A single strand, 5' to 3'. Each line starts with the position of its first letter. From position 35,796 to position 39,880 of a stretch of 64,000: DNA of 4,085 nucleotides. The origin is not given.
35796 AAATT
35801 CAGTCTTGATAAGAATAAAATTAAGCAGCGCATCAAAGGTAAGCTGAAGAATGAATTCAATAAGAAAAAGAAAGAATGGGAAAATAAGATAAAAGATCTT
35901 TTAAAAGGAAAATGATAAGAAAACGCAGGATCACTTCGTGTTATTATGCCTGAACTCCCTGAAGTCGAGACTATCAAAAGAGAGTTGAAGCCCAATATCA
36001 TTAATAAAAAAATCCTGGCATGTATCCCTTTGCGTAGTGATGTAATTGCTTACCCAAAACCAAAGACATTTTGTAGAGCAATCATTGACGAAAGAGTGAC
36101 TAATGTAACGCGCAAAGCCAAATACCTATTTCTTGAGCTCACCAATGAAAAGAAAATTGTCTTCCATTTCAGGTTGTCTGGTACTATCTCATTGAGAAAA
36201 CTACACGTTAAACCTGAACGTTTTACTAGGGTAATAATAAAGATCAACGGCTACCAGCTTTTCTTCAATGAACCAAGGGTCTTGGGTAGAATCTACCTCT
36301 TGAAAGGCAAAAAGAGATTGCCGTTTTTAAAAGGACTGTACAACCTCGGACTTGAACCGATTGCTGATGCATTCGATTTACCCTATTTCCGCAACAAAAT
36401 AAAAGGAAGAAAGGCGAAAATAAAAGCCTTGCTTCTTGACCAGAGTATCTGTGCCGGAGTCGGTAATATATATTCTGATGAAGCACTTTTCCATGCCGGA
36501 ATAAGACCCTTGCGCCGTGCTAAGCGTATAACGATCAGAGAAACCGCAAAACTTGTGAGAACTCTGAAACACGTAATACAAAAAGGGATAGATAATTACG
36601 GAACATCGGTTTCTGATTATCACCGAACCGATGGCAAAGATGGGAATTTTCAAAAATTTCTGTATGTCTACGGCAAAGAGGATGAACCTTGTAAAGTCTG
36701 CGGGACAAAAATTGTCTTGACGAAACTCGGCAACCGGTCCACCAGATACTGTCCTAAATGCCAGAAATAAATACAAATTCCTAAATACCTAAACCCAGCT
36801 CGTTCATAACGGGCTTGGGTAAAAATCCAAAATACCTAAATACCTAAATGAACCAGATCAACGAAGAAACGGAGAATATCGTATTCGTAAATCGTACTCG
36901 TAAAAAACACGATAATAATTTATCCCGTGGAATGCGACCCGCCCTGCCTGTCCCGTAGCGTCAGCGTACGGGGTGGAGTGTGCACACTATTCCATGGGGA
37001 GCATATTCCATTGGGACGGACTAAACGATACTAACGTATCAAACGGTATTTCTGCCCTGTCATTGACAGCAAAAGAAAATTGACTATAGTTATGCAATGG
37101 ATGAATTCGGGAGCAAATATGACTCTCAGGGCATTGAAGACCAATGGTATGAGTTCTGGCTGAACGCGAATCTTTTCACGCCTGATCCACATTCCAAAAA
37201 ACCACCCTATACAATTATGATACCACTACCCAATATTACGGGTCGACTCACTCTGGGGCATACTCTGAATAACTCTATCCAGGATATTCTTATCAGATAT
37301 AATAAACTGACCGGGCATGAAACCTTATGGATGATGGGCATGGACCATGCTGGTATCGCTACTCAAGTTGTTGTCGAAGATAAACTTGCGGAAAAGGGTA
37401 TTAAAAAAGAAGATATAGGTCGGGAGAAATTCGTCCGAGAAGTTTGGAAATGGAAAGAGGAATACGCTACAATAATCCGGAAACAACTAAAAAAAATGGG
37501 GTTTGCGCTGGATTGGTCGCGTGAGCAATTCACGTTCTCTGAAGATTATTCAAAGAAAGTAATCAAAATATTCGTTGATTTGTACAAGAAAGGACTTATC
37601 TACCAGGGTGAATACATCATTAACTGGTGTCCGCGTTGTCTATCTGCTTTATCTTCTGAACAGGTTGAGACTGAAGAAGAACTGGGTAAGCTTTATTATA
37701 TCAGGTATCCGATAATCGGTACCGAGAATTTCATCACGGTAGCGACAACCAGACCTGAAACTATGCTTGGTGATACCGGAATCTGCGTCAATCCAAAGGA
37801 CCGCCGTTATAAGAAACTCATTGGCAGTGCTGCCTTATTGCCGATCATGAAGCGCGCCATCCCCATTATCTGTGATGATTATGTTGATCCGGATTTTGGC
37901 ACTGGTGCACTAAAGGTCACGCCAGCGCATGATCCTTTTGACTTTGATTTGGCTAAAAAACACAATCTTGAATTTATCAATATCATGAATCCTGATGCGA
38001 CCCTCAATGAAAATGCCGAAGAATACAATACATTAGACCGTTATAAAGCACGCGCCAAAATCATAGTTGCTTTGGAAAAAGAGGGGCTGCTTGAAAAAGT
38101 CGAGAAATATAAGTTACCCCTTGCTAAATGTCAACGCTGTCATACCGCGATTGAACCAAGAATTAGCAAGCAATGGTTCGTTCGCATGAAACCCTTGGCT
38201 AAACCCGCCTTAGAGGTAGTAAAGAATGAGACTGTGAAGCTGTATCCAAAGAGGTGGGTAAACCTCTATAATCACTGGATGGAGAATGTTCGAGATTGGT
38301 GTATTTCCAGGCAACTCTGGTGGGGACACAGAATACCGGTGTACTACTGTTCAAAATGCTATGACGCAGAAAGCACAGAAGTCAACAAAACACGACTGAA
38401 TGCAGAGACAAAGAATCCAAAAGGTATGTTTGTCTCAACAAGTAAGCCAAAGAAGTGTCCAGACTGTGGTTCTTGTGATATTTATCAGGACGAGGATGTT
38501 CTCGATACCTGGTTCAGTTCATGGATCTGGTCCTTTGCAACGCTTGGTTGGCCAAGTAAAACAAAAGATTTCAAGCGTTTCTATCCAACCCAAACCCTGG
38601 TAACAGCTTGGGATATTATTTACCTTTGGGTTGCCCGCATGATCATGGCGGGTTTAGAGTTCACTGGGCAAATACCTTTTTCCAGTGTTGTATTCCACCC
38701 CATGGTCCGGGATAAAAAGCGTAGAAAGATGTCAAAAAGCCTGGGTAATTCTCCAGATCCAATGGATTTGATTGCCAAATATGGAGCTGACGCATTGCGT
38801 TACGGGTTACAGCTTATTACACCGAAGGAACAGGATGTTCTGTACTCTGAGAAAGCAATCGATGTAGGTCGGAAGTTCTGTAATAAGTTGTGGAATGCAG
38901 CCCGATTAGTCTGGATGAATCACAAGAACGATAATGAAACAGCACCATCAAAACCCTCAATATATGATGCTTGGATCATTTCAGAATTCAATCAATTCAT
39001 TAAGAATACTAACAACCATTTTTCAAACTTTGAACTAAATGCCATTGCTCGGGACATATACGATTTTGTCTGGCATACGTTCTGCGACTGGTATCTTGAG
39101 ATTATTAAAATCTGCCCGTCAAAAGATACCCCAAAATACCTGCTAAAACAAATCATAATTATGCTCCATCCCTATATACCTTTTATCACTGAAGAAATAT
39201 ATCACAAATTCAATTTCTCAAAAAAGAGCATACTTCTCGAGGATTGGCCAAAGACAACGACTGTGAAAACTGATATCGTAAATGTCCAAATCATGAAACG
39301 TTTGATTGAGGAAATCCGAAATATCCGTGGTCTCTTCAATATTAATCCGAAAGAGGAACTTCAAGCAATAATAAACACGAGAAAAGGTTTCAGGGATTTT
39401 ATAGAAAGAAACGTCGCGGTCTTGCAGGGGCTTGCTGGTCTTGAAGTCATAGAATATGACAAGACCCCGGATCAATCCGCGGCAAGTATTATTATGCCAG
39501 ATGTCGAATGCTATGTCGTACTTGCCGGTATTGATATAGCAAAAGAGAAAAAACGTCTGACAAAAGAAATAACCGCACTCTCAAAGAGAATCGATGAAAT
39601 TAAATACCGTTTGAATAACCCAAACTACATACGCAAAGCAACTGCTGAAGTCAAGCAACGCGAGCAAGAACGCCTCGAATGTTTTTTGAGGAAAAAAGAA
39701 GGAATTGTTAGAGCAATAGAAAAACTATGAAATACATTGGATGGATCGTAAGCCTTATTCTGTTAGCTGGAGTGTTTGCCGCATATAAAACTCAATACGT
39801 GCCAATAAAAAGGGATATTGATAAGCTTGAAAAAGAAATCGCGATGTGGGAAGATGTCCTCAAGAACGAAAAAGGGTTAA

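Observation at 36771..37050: Second, modular family of intergenic repeats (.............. tandem module + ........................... core + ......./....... heptamers) at five or more loci with nested indels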

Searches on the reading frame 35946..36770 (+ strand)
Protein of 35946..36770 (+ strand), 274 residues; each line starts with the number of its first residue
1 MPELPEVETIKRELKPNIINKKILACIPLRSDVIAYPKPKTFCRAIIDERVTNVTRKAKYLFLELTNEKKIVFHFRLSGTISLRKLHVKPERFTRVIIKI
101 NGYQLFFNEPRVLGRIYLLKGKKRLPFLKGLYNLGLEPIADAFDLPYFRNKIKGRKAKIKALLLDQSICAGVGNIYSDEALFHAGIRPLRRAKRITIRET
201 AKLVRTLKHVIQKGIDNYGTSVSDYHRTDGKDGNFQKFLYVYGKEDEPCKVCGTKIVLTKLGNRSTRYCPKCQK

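Call 38: find_homologous_proteins(query=window:35946-36770:+)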
Query window:35946-36770:+ (274 aa): 7997 proteins with E <= 0.001 among 8000 candidates; the best 120 are listed.
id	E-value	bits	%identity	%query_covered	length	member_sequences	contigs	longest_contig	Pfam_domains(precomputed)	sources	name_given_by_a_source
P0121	2.3e-171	586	96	100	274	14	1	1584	PF06831.20,PF01149.30,PF06827.21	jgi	-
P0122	1.3e-157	541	88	100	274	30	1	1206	PF06831.20,PF01149.30,PF06827.21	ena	-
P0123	4.5e-141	487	78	100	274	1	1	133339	PF06831.20,PF01149.30,PF06827.21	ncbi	ncbi:MAG: bifunctional DNA-formamidopyrimidine glycosylase/DNA-(apurinic or apyrimidinic site) lyase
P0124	6.6e-141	486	79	100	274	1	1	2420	PF06831.20,PF01149.30,PF06827.21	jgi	jgi:formamidopyrimidine-DNA glycosylase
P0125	6.8e-140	483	76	100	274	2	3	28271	PF06831.20,PF01149.30,PF06827.21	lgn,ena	-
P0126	3.3e-139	481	78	100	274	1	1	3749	PF06831.20,PF01149.30,PF06827.21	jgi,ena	-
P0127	3.6e-139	481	78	100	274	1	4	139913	PF06831.20,PF01149.30,PF06827.21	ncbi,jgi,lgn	jgi:formamidopyrimidine-DNA glycosylase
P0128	2.7e-138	478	77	100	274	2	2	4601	PF06831.20,PF01149.30,PF06827.21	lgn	-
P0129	3.7e-128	445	72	100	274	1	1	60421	PF06831.20,PF01149.30,PF06827.21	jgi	jgi:formamidopyrimidine-DNA glycosylase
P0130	5.1e-125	434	69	100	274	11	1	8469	PF06831.20,PF01149.30,PF06827.21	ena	-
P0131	1.2e-124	433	68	100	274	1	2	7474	PF06831.20,PF01149.30,PF06827.21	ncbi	-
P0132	2.1e-124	432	67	100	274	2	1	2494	PF06831.20,PF01149.30,PF06827.21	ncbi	-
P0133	6.9e-124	431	68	100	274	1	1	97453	PF06831.20,PF01149.30,PF06827.21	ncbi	-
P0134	6.1e-123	428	65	100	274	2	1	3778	PF06831.20,PF01149.30,PF06827.21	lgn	-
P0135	8.5e-123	427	66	100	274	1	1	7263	PF06831.20,PF01149.30,PF06827.21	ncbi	-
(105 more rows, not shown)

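Call 39: find_encoding_contigs(protein=P0121, flank=10000, max_places=6)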
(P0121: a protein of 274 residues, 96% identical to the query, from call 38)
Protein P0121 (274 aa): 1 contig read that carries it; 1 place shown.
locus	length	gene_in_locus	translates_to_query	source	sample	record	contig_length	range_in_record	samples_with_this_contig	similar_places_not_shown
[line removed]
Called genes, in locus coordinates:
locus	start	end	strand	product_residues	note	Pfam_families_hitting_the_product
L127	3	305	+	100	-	?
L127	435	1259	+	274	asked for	PF01149:Fapy_DNA_glyco, PF06831:H2TH, PF06827:zf-FPG_IleRS (weak)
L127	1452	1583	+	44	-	?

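Call 40: find_encoding_contigs(protein=P0123, flank=10000, max_places=3)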
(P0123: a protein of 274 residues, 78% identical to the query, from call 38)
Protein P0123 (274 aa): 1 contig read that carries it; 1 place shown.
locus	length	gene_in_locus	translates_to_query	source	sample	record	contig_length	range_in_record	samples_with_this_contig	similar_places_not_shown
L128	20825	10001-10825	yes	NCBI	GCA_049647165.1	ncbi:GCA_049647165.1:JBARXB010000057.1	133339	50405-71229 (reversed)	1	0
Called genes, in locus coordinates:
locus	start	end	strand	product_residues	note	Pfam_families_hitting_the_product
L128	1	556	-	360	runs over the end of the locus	-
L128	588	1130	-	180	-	PF01862:PvlArgDC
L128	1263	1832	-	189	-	PF00625:Guanylate_kin, PF13671:AAA_33 (faint)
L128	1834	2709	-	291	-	PF03755:YicC-like_N, PF08340:YicC-like_C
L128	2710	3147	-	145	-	PF02580:Tyr_Deacylase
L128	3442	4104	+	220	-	PF04402:SIMPL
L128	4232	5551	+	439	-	PF00860:Xan_ur_permease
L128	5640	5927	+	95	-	PF11950:DUF3467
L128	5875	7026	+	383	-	PF01743:PolyA_pol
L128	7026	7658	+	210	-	PF02163:Peptidase_M50 (weak)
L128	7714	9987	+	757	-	PF05170:AsmA, PF05359:DUF748, PF13116:YhdP, PF27051:TamB_N (faint), PF05170:AsmA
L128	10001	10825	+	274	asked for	PF01149:Fapy_DNA_glyco, PF06831:H2TH, PF06827:zf-FPG_IleRS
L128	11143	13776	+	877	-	PF00133:tRNA-synt_1, PF09334:tRNA-synt_1g, PF13603:tRNA-synt_1_2, PF09334:tRNA-synt_1g (weak), PF08264:Anticodon_1, PF10458:Val_tRNA-synt_C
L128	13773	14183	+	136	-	-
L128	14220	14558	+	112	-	PF18935:DUF5683 (faint)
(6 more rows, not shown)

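Call 63: find_encoding_contigs(protein=P0127, flank=10000, max_places=1)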
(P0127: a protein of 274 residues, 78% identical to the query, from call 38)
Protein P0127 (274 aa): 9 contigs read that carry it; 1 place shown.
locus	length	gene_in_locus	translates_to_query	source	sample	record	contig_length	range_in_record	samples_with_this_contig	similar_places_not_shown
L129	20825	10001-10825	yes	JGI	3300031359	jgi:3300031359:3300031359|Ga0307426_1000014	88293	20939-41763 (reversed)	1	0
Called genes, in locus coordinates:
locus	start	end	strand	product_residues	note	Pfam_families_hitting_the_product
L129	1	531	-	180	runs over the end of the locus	PF01862:PvlArgDC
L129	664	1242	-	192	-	PF00625:Guanylate_kin, PF13671:AAA_33 (weak)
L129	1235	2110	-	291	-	PF03755:YicC-like_N, PF08340:YicC-like_C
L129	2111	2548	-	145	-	PF02580:Tyr_Deacylase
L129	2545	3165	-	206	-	PF01965:DJ-1_PfpI, PF17124:ThiJ_like (faint)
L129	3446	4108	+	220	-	PF04402:SIMPL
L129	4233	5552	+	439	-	PF00860:Xan_ur_permease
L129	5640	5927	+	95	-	PF11950:DUF3467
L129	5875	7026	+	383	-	PF01743:PolyA_pol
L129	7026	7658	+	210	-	PF02163:Peptidase_M50 (weak)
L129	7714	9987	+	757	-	PF05170:AsmA, PF05359:DUF748, PF13116:YhdP, PF27051:TamB_N (faint), PF05170:AsmA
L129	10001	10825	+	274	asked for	PF01149:Fapy_DNA_glyco, PF06831:H2TH, PF06827:zf-FPG_IleRS (weak)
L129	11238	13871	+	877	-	PF00133:tRNA-synt_1, PF09334:tRNA-synt_1g, PF13603:tRNA-synt_1_2, PF09334:tRNA-synt_1g (weak), PF08264:Anticodon_1, PF10458:Val_tRNA-synt_C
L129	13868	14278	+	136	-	-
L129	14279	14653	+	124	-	PF18935:DUF5683 (faint)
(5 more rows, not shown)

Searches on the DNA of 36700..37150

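Call 46: search_rna_families(source=window, start=36700, end=37150, threshold=evalue, max_evalue=1)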
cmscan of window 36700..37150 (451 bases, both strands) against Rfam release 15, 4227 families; matches with E-value up to 1: 0.
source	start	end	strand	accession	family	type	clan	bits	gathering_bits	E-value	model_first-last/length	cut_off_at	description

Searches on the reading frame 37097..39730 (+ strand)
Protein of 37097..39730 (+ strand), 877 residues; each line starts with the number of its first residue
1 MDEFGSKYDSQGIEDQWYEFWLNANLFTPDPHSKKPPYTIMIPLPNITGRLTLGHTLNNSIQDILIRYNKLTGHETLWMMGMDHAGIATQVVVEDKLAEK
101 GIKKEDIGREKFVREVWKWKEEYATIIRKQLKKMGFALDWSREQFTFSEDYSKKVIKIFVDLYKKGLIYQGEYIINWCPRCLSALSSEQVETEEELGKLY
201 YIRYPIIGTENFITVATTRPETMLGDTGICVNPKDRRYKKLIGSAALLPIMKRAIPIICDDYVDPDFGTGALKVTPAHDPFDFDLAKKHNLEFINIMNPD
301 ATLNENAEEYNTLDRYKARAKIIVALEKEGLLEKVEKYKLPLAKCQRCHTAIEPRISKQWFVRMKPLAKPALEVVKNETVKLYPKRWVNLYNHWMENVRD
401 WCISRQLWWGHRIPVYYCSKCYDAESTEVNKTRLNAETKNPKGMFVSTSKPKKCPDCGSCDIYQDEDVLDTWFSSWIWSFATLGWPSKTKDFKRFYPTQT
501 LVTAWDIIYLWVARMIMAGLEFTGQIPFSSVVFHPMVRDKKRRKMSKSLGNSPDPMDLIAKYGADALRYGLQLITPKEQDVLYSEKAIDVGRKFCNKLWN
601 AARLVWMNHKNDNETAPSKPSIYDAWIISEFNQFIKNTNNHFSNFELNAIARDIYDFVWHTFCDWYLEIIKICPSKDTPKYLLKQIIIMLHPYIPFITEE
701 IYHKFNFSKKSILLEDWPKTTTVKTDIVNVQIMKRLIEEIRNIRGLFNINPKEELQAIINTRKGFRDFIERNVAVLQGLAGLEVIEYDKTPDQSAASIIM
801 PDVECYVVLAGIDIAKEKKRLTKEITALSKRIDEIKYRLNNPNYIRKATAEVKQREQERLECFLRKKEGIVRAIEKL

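Call 10: find_encoding_contigs(protein=window:37097-39730:+, flank=10000, max_places=10)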
Protein window:37097-39730:+ (877 aa): 1 contig read that carries it; 1 place shown.
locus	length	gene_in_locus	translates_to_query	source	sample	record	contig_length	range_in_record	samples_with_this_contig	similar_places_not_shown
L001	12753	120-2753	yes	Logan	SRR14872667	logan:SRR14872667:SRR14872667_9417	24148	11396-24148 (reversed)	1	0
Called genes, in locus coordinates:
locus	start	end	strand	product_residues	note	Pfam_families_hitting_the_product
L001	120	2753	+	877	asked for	PF00133:tRNA-synt_1, PF09334:tRNA-synt_1g, PF13603:tRNA-synt_1_2, PF09334:tRNA-synt_1g (weak), PF08264:Anticodon_1, PF10458:Val_tRNA-synt_C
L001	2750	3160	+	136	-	-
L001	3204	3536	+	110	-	PF18935:DUF5683 (faint)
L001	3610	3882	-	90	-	PF10719:ComFB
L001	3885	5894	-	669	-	PF22745:Nlig-Ia, PF01653:DNA_ligase_aden, PF03120:OB_DNA_ligase, PF03119:DNA_ligase_ZBD, PF14520:HHH_5 (faint), PF12826:HHH_2, PF00533:BRCT, PF12738:PTCB-BRCT (weak)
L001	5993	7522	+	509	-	PF00890:FAD_binding_2, PF02910:Succ_DH_flav_C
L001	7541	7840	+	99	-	PF14559:TPR_19 (faint), PF00515:TPR_1 (weak), PF07719:TPR_2, PF13424:TPR_12 (weak), PF13428:TPR_14 (weak), PF13414:TPR_11, PF13431:TPR_17 (weak), PF00515:TPR_1 (weak), +3 more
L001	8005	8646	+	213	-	PF00226:DnaJ, PF13432:TPR_16 (faint)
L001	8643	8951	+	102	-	-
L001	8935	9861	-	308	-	PF01595:CNNM, PF00571:CBS (faint)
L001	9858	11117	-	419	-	PF01595:CNNM, PF00571:CBS, PF03471:CorC_HlyC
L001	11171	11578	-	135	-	PF02130:YbeY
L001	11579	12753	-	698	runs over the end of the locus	PF07697:7TMR-HDED, PF07698:7TM-7TMR_HD, PF01966:HD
